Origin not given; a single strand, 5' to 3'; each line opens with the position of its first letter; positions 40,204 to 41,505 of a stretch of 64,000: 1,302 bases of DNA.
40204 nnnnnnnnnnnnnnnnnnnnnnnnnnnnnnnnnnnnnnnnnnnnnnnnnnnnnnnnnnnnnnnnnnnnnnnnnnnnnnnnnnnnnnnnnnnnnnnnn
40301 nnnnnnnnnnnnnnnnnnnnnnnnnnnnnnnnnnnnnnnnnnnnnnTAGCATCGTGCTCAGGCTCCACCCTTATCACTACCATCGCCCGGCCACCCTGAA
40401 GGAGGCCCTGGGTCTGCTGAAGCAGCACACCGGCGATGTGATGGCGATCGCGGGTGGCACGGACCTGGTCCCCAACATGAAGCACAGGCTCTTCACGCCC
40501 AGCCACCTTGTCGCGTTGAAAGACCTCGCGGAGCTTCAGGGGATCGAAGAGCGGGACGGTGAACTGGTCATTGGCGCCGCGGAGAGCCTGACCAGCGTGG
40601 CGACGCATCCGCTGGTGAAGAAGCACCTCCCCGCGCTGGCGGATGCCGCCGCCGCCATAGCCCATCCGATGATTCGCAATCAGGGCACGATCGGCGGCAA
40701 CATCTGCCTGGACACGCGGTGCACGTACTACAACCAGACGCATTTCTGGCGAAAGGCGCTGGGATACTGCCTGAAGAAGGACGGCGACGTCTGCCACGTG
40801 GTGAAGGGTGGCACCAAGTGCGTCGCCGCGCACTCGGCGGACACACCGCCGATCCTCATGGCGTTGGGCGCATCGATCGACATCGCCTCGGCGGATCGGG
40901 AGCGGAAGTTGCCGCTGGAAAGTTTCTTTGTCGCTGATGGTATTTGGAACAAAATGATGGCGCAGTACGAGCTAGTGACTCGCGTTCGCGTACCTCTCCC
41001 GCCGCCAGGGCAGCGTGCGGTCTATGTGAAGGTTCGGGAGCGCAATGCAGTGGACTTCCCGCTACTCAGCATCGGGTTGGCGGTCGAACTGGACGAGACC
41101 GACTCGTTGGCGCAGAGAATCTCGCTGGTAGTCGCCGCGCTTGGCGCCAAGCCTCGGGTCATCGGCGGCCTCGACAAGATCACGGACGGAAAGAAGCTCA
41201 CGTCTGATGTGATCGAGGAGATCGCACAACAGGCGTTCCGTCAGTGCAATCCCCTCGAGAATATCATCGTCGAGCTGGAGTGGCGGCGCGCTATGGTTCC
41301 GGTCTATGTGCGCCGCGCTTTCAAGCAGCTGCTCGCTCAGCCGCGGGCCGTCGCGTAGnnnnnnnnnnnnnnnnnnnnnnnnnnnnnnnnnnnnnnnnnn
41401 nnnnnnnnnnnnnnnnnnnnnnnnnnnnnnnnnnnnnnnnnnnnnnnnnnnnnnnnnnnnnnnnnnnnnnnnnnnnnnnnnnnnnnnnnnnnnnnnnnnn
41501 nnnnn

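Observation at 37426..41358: hcrCAB-like molybdoenzyme whose FAD subunit carries an HcrB-type four-cysteine insertion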

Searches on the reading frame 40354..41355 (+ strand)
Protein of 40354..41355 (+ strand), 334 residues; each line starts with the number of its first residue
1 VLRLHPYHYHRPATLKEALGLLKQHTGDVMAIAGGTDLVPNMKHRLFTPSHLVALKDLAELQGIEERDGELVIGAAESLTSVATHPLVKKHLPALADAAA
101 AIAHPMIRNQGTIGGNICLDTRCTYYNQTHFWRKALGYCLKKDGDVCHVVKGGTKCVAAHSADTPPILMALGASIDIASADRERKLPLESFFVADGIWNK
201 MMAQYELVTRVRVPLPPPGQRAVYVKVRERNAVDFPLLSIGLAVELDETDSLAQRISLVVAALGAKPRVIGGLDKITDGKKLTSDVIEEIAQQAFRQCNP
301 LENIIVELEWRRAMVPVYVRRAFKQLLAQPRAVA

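Call 6: search_solved_structures(query=window:40354-41355:+, show_alignments=3, max_evalue=0.001)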
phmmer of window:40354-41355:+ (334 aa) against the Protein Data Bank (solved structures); distinct sequences matched with E-value up to 0.001: 19.
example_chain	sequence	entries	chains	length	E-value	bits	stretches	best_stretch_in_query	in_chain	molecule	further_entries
1rm6_B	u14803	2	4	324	4.2e-54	187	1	5-326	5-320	4-hydroxybenzoyl-CoA reductase beta subunit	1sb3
1ffv_C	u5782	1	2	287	7.5e-31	110.6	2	7-118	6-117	CUTM, FLAVOPROTEIN OF CARBON MONOXIDE DEHYDROGENASE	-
1ffu_C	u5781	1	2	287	1.1e-30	110.1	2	7-118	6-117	CUTM, FLAVOPROTEIN OF CARBON MONOXIDE DEHYDROGENASE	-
5y6q_B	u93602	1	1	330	1.2e-28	103.3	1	5-304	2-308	Aldehyde oxidase medium subunit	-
4zoh_B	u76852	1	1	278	3.5e-27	98.5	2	7-118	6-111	Putative oxidoreductase FAD-binding subunit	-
1zxi_C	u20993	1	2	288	2.2e-26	95.9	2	7-117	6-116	Carbon monoxide dehydrogenase medium chain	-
1n5w_C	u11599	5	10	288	2.7e-26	95.6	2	7-117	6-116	Carbon monoxide dehydrogenase medium chain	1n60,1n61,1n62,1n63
7dqx_E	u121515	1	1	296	2.2e-25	92.7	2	13-118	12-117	6-hydroxypseudooxynicotine dehydrogenase complex subunit alpha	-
7dqx_B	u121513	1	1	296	2.2e-25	92.6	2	13-118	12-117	6-hydroxypseudooxynicotine dehydrogenase complex subunit alpha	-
3hrd_C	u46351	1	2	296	1.5e-24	89.9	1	7-119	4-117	Nicotinate dehydrogenase FAD-subunit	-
5g5g_B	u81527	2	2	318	1.3e-22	83.6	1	7-250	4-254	PUTATIVE XANTHINE DEHYDROGENASE YAGR MOLYBDENUM-BINDING SU SUBUNIT | Aldehyde oxidoreductase FAD-binding subunit PaoB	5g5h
8uem_B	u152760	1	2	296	1.3e-22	83.5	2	6-119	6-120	Carbon monoxide dehydrogenase medium chain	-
1t3q_C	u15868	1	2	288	3.3e-17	65.7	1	6-118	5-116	quinoline 2-oxidoreductase medium subunit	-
2w3r_A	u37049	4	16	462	5.7e-08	35.4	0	162-304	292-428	XANTHINE DEHYDROGENASE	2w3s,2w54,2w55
1jro_A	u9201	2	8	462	5.7e-08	35.4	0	162-304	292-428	xanthine dehydrogenase, chain A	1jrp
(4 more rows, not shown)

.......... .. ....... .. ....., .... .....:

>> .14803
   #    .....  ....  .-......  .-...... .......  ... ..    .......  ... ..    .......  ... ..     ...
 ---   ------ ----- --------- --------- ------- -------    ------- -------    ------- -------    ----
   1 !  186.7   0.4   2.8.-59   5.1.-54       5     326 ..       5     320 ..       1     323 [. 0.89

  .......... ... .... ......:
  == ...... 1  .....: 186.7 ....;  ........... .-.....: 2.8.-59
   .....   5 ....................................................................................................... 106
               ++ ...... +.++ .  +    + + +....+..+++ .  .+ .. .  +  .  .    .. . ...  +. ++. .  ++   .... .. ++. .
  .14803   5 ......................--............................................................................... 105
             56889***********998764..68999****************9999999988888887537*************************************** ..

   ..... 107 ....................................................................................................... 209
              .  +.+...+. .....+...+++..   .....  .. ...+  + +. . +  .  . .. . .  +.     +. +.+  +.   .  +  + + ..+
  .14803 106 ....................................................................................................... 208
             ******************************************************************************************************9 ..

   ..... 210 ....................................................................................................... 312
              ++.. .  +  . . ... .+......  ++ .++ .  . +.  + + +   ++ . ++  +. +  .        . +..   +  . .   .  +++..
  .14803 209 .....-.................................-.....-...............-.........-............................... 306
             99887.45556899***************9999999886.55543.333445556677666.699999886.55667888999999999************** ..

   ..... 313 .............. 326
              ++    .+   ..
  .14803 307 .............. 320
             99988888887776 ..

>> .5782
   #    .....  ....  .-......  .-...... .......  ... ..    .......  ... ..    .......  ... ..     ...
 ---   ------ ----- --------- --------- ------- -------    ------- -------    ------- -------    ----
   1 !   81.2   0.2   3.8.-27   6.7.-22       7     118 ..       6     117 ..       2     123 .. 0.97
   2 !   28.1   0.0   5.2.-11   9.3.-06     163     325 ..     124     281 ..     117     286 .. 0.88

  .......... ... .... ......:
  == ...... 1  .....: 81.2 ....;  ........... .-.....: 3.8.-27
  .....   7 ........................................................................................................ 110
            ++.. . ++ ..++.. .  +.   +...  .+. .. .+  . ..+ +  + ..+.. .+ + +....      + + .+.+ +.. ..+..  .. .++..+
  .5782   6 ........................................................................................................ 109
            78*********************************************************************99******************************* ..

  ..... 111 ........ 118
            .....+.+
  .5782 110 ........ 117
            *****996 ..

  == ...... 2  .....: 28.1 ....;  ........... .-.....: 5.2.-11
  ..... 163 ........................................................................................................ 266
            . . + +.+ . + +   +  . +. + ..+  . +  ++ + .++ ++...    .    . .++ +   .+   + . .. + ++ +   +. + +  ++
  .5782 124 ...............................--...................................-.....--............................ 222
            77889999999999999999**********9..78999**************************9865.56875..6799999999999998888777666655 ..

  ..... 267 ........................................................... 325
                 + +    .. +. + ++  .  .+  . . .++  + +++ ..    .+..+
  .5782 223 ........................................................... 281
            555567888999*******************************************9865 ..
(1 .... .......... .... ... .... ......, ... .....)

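Call 10: search_protein_families(library=ncbifam, proteins=[window:40354-41355:+], max_evalue=0.00001)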
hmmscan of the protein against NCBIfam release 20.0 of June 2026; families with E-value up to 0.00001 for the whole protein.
window:40354-41355:+ (334 aa): 7 families
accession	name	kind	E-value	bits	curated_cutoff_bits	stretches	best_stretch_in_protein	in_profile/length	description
TIGR03195.1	4hydrxCoA_B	equivalog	2.5e-81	273.3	404.55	1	4-327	2-320/321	4-hydroxybenzoyl-CoA reductase subunit beta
NF041019.1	glyceraldDH_beta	equivalog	3.1e-47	161.2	350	2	8-118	7-116/280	glyceraldehyde dehydrogenase subunit beta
NF043083.1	XdhB_XDHase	equivalog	2.7e-46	158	310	2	8-118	6-116/289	xanthine dehydrogenase subunit XdhB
NF007427.0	PRK09971.1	equivalog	6.1e-45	153.7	287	2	8-119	6-117/292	xanthine dehydrogenase FAD-binding subunit XdhB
TIGR02963.1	xanthine_xdhA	equivalog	2.5e-33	115.4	467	2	158-324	303-466/468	xanthine dehydrogenase small subunit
TIGR03199.1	pucC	equivalog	9.2e-28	97.3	306.05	1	12-119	1-108/264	xanthine dehydrogenase subunit C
TIGR03312.1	Se_sel_red_FAD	hypoth_equivalog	2.9e-11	43.1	241.5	1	8-118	3-107/257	molybdopterin-dependent oxidoreductase FAD-binding subunit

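Call 14: find_homologous_proteins(query=window:40354-41355:+, max_evalue=1e-20)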
Query window:40354-41355:+ (334 aa): 5372 proteins with E <= 1e-20 among 8000 candidates; the best 120 are listed.
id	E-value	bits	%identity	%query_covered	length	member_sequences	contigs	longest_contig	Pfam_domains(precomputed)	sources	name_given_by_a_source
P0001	1.1e-220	749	100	100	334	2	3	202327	PF00941.28,PF03450.23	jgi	jgi:4-hydroxybenzoyl-CoA reductase subunit beta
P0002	1.7e-199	680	89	100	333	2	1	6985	PF00941.28,PF03450.23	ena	-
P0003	4.4e-194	662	86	100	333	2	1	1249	PF00941.28,PF03450.23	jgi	-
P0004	6.1e-169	579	77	100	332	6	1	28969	PF00941.28,PF03450.23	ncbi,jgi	jgi:4-hydroxybenzoyl-CoA reductase subunit beta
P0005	3.3e-168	577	77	100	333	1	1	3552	PF00941.28,PF03450.23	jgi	jgi:4-hydroxybenzoyl-CoA reductase subunit beta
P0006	4.7e-168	576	78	99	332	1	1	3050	PF00941.28,PF03450.23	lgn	-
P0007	1.4e-167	575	76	100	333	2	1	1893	PF00941.28,PF03450.23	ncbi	-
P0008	1.8e-167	574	76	100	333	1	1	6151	PF00941.28,PF03450.23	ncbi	-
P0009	2.2e-167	574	76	100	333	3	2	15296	PF00941.28,PF03450.23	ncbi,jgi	jgi:4-hydroxybenzoyl-CoA reductase subunit beta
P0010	2.4e-167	574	76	100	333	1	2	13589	PF00941.28,PF03450.23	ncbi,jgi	ncbi:MAG: FAD binding domain-containing protein [Gemmatimonadales bacterium]|jgi:4-hydroxybenzoyl-Co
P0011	1.2e-166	572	77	99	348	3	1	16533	PF00941.28,PF03450.23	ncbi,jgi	jgi:4-hydroxybenzoyl-CoA reductase subunit beta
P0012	1.1e-165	569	75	100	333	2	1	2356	PF00941.28,PF03450.23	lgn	-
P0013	2.8e-165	567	77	99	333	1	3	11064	PF00941.28,PF03450.23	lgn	-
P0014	2.0e-164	564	75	99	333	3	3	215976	PF00941.28,PF03450.23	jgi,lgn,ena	-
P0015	2.5e-164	564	76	99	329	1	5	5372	PF00941.28,PF03450.23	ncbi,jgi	jgi:4-hydroxybenzoyl-CoA reductase subunit beta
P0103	1.3e-134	466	64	96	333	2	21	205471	PF00941.28,PF03450.23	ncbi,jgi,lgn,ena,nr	ncbi:MAG: FAD binding domain-containing protein [bacterium]|jgi:4-hydroxybenzoyl-CoA reductase subun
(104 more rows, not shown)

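Call 22: find_related_loci(query=A1, collection=genome_contigs, flank=10000)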
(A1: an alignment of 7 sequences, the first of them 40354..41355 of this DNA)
Query A1 (334 aa) in genome_contigs; peptide patterns used: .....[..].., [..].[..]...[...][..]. (x = any residue, [..] = any of these).
599 stretches matched a pattern (row limit reached: there are more); 579 encode a relative of the query (tblastn E <= 1e-3); the best 80 are kept; 80 distinct loci.
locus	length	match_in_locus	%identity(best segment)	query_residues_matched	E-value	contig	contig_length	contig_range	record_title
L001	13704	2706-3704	77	1-331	4e-168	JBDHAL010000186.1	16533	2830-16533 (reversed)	MAG: Gemmatimonadota bacterium isolate M3-44_Bin_235 M3-44_Bin_235_scaffold_59777, whole genome shotgun sequence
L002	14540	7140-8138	76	1-334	1e-167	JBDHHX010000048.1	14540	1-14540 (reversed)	MAG: Gemmatimonadota bacterium isolate M8-62_Bin_360 M8-62_Bin_360_scaffold_16721, whole genome shotgun sequence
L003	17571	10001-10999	73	1-334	1e-163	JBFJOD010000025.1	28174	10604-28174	MAG: Gemmatimonadota bacterium isolate Mix_sand18.2022.04.D.102 k141_2177599_length_28174_cov_11.3864, whole genome shot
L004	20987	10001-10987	70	1-330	2e-157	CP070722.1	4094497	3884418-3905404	MAG: Gemmatimonadota bacterium isolate bin464 chromosome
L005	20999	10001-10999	72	1-334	3e-156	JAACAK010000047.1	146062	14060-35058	MAG: Candidatus Kutchimonas denitrificans isolate KS3-K002 K_merged_R1_(paired)_contig_104541, whole genome shotgun sequ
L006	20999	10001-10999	66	1-334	4e-153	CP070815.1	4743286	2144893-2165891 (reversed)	MAG: Gemmatimonadota bacterium isolate bin118 chromosome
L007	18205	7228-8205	66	1-327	4e-147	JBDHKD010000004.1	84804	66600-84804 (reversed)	MAG: Gemmatimonadota bacterium isolate BHB10-38_Bin_112 BHB10-38_Bin_112_scaffold_496, whole genome shotgun sequence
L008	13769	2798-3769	62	1-326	5e-141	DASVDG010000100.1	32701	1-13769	MAG TPA_asm: Longimicrobiales bacterium isolate SMAG_U2027 k141_651409, whole genome shotgun sequence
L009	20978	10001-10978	60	1-326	6e-138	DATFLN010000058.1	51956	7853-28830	MAG TPA_asm: Gemmatimonadota bacterium isolate SMAG_U9199 k141_257445, whole genome shotgun sequence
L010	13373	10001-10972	62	1-326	6e-138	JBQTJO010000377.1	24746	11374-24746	MAG: Gemmatimonadota bacterium isolate SAR201 c_000000127808, whole genome shotgun sequence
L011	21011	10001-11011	61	1-327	8e-138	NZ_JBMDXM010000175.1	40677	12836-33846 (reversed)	MAG: Longimicrobium sp. isolate FBaRs1_5 FBaRs1_contig175, whole genome shotgun sequence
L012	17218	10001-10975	61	1-326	1e-136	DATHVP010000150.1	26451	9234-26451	MAG TPA_asm: Longimicrobiales bacterium isolate SMAG_U16136 k141_350230, whole genome shotgun sequence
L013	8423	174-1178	58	1-334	4e-136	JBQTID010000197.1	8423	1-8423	MAG: Gemmatimonadota bacterium isolate SAR94 c_000000282137, whole genome shotgun sequence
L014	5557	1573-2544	61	1-326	9e-137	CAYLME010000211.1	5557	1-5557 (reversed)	MAG TPA_asm: uncultured Gemmatimonadaceae bacterium isolate binchicken_co350_48 genome assembly, contig: NODE_15257_leng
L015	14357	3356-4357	61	1-326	3e-135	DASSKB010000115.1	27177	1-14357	MAG TPA_asm: Longimicrobiaceae bacterium isolate SMAG_U1130 k141_786223, whole genome shotgun sequence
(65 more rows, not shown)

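Call 42: predict_structure(alignment_id=A2)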
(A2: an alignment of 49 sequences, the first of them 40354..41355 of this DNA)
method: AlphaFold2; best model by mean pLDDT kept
length: 334 residues; sequences in the alignment: 49
mean_pLDDT: 82.0   pTM: 0.85
mean pLDDT of the five models: 82.0, 81.4, 80.0, 77.9, 76.0
residues with pLDDT >= 90: 164; 70-90: 93; 50-70: 42; < 50: 35
segments of 3 or more residues with pLDDT < 50: 125-132, 134-138, 140-143, 145-148, 151-159
pLDDT, mean of each block of 10 residues (from residue 1): 78 97 93 64 76 90 97 94 97 95 76 78 49 46 47 47 87 97 95 78 90 94 86 72 89 90 84 88 95 91 71 93 92 55
secondary structure, 60 per line:
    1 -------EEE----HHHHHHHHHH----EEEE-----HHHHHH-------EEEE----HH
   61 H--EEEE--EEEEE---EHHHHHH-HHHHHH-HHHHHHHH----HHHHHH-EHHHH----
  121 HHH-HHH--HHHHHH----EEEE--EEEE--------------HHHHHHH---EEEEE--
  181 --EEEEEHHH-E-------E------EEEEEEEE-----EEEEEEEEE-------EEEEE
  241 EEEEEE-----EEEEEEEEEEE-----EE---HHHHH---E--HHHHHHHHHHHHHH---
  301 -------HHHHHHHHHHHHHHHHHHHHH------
elements in order: E8-10 H15-24 E29-32 H38-43 E51-54 E64-67 E70-74 H79-84 H86-91 H93-100 H105-110 H113-116 H130-135 E140-143 E146-149 H164-170 E174-178 E183-187 E207-214 E220-228 E236-246 E252-262 H273-277 H284-297 H308-328

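Call 43: search_protein_representatives(protein=window:40354-41355:+)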
Query: 334 residues. Proteins with E-value up to 0.001 (for the whole library): 22073; up to 1e-10: 10362; up to 1e-30: 887. The best 150 are listed.
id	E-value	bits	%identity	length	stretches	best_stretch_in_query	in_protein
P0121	2.5e-93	329.1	48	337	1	8-332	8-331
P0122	1.4e-92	326.6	47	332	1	1-326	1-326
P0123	7.7e-92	324.2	50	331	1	3-325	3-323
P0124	3.3e-91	322.1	49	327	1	4-327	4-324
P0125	2.8e-89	315.8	46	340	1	1-328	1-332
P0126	4.0e-85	302.1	49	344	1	1-324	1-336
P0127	1.7e-84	300.1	46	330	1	10-328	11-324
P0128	2.4e-84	299.6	47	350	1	23-324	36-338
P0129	1.4e-83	297.0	47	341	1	1-328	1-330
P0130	4.0e-83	295.5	46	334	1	1-325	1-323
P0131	2.3e-80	286.5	44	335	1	1-327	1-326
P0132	7.9e-79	281.4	47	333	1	1-323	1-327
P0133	3.4e-78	279.3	50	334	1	10-326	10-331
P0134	6.5e-78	278.4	45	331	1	1-326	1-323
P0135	1.4e-77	277.3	64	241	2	70-201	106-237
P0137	1.7e-76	273.8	43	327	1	1-329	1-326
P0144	6.1e-71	255.5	37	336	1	3-326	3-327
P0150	3.8e-69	249.6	38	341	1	1-328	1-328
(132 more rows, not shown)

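Call 45: list_cluster_members(proteins=[P0121, P0122, P0123, P0124, P0125, P0127, P0131, P0137, P0144, P0150])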
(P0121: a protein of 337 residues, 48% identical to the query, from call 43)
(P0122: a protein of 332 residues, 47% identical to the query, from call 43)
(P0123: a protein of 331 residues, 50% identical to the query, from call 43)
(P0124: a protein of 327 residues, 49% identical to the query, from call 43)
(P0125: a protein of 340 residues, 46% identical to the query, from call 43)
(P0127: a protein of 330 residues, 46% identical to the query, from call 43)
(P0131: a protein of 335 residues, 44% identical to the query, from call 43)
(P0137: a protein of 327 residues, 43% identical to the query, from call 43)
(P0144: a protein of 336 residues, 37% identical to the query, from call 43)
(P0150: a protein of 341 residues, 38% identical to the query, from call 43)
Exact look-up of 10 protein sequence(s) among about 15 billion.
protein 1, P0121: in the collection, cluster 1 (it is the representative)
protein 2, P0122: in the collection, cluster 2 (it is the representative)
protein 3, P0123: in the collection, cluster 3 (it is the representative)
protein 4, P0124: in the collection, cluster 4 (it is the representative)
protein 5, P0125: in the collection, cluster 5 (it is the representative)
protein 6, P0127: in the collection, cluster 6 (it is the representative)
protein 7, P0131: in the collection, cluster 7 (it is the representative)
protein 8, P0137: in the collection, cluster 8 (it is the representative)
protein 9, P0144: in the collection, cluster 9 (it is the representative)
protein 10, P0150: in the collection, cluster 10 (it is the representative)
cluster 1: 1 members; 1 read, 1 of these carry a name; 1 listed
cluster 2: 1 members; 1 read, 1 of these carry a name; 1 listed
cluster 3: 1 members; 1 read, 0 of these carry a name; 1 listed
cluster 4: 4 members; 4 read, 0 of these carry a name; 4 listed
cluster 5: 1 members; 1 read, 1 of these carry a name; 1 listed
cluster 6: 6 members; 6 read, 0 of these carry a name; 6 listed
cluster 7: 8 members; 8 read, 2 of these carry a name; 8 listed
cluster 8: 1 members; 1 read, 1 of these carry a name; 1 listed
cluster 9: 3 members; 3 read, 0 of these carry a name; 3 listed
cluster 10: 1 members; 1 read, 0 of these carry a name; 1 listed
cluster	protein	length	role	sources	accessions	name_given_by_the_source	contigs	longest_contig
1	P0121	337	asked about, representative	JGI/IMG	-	4-hydroxybenzoyl-CoA reductase subunit beta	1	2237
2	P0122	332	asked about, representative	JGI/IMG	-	4-hydroxybenzoyl-CoA reductase subunit beta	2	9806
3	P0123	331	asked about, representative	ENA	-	-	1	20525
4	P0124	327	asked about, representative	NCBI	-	-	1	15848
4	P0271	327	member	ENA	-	-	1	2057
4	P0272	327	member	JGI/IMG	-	-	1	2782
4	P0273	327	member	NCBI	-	-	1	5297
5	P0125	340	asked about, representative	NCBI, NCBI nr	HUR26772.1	MAG TPA: FAD binding domain-containing protein [Planctomycetota bacterium] | FAD binding domain-containing protein [Planctomycetota bacterium]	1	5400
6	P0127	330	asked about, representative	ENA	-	-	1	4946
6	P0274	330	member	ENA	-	-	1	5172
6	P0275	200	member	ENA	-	-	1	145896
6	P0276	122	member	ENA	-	-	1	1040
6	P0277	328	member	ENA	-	-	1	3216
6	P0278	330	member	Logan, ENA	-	-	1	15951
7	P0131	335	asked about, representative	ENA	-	-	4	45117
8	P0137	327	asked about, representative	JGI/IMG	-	4-hydroxybenzoyl-CoA reductase subunit beta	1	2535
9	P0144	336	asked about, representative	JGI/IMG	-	-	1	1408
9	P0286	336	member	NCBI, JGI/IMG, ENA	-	-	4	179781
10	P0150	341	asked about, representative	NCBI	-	-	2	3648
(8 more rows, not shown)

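Call 46: find_encoding_contigs(protein=P0131, flank=10000, max_places=3)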
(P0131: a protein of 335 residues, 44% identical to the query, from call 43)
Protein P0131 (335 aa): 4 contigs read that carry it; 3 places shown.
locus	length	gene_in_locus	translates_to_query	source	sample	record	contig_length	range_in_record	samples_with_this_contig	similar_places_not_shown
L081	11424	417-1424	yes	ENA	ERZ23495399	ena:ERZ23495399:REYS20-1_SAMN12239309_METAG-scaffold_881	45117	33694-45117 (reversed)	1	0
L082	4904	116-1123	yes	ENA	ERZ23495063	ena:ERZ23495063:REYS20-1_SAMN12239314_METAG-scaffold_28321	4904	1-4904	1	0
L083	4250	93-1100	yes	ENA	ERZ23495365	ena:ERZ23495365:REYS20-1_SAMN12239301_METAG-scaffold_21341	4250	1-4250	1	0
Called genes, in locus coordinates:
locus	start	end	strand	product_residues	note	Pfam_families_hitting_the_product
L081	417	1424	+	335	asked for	PF00941:FAD_binding_5, PF03450:CO_deh_flav_C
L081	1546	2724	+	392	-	PF01208:URO-D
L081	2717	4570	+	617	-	PF00111:Fer2 (weak), PF17650:RACo_linker (weak), PF17651:Raco_middle, PF14574:RACo_C_ter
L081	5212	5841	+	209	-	PF02965:Met_synt_B12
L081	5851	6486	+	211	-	PF02607:B12-binding_2, PF02310:B12-binding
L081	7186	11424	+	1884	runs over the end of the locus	PF13205:Big_5, PF11974:bMG3, PF01835:MG2, PF07703:A2M_BRD, PF00207:A2M, PF07678:TED_complement, PF17973:bMG10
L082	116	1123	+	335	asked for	PF00941:FAD_binding_5, PF03450:CO_deh_flav_C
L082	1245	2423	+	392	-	PF01208:URO-D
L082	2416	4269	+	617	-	PF00111:Fer2 (weak), PF17650:RACo_linker (weak), PF17651:Raco_middle, PF14574:RACo_C_ter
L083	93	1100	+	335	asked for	PF00941:FAD_binding_5, PF03450:CO_deh_flav_C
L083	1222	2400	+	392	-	PF01208:URO-D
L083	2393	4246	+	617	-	PF00111:Fer2 (weak), PF17650:RACo_linker (weak), PF17651:Raco_middle, PF14574:RACo_C_ter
